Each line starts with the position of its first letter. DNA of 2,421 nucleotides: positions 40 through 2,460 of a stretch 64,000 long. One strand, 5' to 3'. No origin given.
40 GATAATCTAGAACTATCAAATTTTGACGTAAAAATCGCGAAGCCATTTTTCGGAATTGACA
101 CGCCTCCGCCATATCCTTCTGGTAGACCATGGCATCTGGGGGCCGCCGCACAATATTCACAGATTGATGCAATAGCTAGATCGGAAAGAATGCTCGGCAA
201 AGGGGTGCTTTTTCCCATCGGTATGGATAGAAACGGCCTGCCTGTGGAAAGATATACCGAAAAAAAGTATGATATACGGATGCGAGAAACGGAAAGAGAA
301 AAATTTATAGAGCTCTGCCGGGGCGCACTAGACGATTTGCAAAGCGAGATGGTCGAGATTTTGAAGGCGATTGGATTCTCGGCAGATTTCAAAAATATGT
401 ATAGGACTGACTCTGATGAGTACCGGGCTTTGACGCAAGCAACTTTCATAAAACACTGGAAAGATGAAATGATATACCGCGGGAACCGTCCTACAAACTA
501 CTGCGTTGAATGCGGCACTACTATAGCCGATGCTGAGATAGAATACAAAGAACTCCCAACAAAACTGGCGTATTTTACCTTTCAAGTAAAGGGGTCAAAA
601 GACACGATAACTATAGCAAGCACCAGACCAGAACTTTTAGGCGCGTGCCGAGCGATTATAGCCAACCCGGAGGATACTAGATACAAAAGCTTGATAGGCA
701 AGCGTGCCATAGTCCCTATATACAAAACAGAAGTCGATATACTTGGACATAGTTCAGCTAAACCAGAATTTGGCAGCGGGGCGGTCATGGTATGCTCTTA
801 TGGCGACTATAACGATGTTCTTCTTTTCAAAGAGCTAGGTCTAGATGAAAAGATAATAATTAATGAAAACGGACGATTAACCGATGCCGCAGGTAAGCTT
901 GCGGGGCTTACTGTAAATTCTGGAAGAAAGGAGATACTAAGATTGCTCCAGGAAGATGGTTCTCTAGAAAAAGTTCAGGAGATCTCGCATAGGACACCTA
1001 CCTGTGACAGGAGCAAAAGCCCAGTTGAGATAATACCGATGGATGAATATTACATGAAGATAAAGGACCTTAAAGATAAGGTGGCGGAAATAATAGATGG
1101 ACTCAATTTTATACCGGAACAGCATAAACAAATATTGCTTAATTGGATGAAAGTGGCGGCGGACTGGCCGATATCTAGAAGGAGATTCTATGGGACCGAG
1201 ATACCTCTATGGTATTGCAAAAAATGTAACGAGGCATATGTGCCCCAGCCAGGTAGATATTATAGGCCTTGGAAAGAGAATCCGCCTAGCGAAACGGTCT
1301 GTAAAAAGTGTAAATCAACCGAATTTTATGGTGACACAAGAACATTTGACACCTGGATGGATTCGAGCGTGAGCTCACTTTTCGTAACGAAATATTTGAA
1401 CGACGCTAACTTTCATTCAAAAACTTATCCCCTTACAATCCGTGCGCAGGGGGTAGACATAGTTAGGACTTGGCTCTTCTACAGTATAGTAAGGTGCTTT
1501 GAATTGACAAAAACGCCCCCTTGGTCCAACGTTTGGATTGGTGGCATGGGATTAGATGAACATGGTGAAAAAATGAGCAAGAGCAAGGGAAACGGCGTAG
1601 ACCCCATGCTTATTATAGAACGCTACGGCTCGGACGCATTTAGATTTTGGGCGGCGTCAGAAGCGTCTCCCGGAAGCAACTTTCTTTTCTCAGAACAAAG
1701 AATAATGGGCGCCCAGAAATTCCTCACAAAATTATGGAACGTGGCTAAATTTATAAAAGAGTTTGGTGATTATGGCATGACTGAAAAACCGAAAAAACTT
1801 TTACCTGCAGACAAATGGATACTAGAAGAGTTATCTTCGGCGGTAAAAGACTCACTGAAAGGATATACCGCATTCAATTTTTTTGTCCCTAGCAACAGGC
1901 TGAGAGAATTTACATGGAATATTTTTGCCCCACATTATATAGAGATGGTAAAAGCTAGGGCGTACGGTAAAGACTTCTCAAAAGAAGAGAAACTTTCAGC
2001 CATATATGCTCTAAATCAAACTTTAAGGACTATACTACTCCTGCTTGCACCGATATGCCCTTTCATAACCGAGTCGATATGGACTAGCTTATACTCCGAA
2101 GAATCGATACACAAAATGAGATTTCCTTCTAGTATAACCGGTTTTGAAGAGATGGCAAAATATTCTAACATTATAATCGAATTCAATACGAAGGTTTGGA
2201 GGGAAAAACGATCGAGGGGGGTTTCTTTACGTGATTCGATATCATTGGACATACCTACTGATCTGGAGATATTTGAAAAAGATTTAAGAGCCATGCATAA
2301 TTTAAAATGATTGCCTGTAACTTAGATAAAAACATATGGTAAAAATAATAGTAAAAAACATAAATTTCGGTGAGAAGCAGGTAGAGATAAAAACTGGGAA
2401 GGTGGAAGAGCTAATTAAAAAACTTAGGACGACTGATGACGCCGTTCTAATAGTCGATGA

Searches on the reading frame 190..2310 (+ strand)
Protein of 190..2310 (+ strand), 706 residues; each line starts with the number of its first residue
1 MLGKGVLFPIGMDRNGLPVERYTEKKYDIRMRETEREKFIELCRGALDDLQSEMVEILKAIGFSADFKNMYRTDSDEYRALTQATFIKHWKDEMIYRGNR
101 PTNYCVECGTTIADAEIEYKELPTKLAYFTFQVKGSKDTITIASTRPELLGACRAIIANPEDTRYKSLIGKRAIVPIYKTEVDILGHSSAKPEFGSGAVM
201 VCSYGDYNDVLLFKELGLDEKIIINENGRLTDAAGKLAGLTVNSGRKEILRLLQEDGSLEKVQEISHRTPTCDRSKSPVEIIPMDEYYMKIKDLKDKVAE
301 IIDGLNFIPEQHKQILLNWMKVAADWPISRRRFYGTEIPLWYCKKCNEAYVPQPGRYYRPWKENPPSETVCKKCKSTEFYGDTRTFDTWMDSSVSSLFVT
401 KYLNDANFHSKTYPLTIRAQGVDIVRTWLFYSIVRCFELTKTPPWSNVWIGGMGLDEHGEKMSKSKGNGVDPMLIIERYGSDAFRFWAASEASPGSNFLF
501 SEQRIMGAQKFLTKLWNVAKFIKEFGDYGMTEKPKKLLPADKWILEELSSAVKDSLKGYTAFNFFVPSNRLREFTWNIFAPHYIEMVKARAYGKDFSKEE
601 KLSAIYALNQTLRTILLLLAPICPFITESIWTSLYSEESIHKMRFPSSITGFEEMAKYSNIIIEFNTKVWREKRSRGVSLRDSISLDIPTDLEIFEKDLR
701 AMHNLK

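Call 37: search_protein_families(library=pfam, proteins=[window:190-2310:+], max_evalue=0.00001)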
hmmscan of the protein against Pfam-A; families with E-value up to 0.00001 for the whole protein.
window:190-2310:+ (706 aa): 3 families
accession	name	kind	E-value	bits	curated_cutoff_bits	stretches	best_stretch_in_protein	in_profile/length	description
PF00133.28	tRNA-synt_1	-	2.7e-66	224.5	22.7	1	1-495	58-408/414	tRNA synthetases class I (I, L, M and V)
PF08264.19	Anticodon_1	-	8.1e-28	97.6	25.1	1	541-666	1-126/148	Anticodon-binding domain of tRNA ligase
PF09334.17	tRNA-synt_1g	-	3.1e-16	59.6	20.1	1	268-506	165-372/391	tRNA synthetases class I (M)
